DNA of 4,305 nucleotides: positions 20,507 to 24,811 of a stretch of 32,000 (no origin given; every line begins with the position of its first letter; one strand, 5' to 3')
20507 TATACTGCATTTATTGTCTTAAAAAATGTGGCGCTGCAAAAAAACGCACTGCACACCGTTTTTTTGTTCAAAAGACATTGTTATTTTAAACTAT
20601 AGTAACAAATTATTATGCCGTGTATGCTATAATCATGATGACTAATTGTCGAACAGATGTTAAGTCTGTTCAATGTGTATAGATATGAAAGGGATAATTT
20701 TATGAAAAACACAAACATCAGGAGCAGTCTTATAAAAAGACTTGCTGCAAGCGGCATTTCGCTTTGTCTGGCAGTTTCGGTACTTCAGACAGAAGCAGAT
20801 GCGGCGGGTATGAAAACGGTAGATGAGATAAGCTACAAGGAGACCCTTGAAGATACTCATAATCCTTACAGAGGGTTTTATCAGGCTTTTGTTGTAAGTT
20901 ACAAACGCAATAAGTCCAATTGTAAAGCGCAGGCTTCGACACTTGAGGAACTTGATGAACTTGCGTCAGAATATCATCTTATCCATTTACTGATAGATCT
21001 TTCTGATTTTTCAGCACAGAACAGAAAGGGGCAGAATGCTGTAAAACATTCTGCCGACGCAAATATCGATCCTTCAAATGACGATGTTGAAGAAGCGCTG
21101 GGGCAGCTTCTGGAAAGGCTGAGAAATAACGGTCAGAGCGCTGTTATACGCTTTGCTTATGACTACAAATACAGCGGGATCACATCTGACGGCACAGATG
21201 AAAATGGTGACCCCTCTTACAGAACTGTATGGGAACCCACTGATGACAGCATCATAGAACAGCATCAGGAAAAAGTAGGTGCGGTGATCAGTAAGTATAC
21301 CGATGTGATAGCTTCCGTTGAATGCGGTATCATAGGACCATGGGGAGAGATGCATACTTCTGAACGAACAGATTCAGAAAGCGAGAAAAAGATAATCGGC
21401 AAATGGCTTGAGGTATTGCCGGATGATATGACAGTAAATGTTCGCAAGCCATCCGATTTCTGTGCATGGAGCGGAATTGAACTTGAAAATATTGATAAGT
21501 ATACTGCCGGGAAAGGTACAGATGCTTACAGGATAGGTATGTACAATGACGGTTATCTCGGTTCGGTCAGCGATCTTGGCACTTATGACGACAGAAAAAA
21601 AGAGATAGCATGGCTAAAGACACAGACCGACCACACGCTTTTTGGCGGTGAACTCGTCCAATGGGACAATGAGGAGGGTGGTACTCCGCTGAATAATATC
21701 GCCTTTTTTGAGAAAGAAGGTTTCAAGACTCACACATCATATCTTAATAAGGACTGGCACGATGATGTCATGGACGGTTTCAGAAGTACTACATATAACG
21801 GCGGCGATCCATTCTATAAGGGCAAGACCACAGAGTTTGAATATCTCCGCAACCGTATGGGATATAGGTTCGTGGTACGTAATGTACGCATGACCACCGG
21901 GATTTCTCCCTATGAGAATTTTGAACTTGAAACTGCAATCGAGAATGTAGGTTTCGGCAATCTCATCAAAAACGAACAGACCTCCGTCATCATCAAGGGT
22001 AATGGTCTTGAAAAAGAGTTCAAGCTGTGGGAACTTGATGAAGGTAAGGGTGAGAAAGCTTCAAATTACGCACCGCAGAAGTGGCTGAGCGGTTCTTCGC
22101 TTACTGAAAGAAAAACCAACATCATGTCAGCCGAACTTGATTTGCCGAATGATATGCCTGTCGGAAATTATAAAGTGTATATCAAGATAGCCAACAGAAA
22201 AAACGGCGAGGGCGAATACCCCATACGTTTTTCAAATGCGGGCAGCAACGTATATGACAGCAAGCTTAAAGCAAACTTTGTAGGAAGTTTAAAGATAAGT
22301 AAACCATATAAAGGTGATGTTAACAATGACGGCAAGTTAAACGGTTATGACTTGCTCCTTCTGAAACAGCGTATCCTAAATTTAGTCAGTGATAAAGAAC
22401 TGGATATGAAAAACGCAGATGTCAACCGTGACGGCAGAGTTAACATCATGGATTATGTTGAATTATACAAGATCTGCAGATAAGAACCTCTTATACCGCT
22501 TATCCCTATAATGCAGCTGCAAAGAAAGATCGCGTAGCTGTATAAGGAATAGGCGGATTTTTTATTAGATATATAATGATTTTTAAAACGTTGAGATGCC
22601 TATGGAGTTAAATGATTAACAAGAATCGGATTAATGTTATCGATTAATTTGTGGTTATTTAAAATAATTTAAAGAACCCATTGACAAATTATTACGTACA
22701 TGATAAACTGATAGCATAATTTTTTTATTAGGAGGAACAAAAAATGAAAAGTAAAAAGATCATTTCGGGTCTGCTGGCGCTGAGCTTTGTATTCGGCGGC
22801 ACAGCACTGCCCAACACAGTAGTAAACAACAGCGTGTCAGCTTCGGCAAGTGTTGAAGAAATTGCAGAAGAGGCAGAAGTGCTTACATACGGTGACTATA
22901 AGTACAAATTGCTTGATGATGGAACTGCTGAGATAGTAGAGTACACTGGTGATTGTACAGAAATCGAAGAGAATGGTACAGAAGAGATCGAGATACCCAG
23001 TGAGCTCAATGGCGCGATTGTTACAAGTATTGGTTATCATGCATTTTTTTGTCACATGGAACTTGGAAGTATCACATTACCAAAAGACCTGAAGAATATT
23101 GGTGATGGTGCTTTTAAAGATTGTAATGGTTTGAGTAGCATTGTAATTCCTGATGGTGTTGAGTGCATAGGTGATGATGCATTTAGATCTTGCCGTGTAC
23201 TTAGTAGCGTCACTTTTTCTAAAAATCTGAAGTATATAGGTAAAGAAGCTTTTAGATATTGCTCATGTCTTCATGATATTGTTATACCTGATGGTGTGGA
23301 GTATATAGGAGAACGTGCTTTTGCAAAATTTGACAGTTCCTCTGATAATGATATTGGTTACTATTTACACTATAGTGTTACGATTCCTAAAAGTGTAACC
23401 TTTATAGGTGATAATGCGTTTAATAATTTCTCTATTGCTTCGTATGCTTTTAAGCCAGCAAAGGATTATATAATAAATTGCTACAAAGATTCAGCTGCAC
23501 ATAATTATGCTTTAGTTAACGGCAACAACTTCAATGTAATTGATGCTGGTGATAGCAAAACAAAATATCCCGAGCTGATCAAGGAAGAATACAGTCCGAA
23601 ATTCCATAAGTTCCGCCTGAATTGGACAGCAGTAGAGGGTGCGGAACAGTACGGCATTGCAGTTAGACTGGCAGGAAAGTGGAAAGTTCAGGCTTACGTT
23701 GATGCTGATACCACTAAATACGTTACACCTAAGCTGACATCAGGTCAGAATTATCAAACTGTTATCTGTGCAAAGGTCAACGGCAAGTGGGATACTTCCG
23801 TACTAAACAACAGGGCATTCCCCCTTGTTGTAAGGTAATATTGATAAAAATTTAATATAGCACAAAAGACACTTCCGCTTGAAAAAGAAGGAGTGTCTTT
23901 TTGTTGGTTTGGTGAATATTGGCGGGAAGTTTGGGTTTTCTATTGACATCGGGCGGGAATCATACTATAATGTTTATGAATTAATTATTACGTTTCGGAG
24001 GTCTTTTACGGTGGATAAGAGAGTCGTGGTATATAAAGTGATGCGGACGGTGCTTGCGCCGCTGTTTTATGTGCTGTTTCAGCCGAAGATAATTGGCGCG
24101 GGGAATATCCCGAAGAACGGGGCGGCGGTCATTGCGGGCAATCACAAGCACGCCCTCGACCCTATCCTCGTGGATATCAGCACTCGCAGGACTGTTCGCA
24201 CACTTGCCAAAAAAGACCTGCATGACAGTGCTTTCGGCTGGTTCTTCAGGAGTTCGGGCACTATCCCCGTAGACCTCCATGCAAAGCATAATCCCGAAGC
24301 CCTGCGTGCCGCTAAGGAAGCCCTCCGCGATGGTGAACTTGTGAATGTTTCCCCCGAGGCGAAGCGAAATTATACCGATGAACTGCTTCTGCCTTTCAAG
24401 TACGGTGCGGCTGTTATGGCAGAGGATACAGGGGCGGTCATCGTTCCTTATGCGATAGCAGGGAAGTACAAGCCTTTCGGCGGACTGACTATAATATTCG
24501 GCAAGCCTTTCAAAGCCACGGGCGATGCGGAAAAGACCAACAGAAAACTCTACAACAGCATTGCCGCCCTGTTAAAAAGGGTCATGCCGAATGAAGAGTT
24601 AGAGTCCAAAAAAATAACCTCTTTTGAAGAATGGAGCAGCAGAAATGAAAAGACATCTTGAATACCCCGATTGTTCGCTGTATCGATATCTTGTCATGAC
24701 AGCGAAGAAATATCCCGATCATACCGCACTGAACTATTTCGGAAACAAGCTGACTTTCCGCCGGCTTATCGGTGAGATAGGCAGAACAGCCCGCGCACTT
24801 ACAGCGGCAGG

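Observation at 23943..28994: Tightly coupled five-gene lipid-type operon combining a B12-radical SAM enzyme with phospholipid-building enzymes, a candidate pathway for an unusual lipid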

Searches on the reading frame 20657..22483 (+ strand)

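Call 73: search_protein_families(library=pfam, proteins=[window:20657-22483:+], max_evalue=0.001)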
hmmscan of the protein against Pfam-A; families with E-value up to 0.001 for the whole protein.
window:20657-22483:+ (608 aa): 4 families
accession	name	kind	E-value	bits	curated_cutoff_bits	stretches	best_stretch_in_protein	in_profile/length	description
PF16116.10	DUF4832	-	1.8e-41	142.7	29.2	1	292-527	1-216/216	Domain of unknown function (DUF4832)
PF16173.10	DUF4874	-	3.3e-27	95.5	30.1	1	69-266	1-158/159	Domain of unknown function (DUF4874)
PF00404.24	Dockerin_1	-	6.2e-12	46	22.9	1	552-603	1-52/57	Dockerin type I domain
PF13499.12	EF-hand_7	-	3.6e-05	24.5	30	1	554-605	12-67/67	EF-hand domain pair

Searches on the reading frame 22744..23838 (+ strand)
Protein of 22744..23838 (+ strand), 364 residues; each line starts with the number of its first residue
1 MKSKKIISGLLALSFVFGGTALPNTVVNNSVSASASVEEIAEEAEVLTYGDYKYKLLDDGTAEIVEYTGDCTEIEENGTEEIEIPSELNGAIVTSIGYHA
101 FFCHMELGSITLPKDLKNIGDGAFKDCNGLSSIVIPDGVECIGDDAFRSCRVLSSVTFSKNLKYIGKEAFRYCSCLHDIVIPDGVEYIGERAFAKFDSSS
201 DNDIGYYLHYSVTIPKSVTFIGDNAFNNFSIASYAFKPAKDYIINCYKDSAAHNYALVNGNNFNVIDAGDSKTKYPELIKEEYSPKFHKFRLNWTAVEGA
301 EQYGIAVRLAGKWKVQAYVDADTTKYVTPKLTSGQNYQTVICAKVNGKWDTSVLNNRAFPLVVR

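Call 73: search_protein_families(library=pfam, proteins=[window:22744-23838:+], max_evalue=0.001)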
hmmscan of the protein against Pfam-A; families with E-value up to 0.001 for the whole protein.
window:22744-23838:+ (364 aa): 1 family
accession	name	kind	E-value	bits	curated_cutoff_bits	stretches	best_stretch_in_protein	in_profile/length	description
PF13306.12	LRR_5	-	9.6e-33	113.2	27.7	1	94-196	1-101/127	BspA type Leucine rich repeat region (6 copies)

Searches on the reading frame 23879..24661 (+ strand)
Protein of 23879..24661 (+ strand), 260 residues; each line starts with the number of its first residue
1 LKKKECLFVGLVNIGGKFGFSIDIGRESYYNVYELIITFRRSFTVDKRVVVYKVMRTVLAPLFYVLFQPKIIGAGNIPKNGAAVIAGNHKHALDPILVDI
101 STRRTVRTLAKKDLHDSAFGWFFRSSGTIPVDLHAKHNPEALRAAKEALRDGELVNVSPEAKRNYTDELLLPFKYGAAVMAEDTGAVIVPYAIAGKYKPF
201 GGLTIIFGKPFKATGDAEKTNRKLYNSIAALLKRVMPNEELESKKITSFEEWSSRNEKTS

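Call 3: search_protein_families(library=pfam, proteins=[window:23879-24661:+], max_evalue=0.01)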
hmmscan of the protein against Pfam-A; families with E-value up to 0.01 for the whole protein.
window:23879-24661:+ (260 aa): 1 family
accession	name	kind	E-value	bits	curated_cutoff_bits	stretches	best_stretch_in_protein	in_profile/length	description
PF01553.26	Acyltransferase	-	8.4e-22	77.8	23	1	71-193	4-131/132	Acyltransferase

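Call 4: search_protein_families(library=ncbifam, proteins=[window:23879-24661:+], max_evalue=0.01)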
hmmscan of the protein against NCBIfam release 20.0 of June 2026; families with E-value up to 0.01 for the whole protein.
window:23879-24661:+ (260 aa): 4 families
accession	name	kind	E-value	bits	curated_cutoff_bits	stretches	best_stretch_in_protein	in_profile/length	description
TIGR00530.1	AGP_acyltrn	subfamily_domain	2.2e-22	79.2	102.95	1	71-193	6-129/130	1-acylglycerol-3-phosphate O-acyltransferase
NF006386.0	PRK08633.1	equivalog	2.2e-19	68.7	1221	1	53-195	413-553/1147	acyl-[ACP]--phospholipid O-acyltransferase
NF005291.0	PRK06814.1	equivalog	6.9e-10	37.5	1349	1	49-196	421-566/1140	acyl-[ACP]--phospholipid O-acyltransferase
NF005959.0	PRK08043.1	equivalog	0.00084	17.7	886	1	57-204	4-149/719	bifunctional acyl-ACP--phospholipid O-acyltransferase/long-chain-fatty-acid--ACP ligase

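Call 76: search_solved_structures(query=window:24011-24661:+, max_evalue=0.01)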
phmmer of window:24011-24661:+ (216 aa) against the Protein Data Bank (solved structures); distinct sequences matched with E-value up to 0.01: 1.
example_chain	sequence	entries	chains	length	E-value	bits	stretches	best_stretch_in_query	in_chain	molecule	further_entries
5kym_A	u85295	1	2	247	9.9e-10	41.6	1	19-169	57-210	1-acyl-sn-glycerol-3-phosphate acyltransferase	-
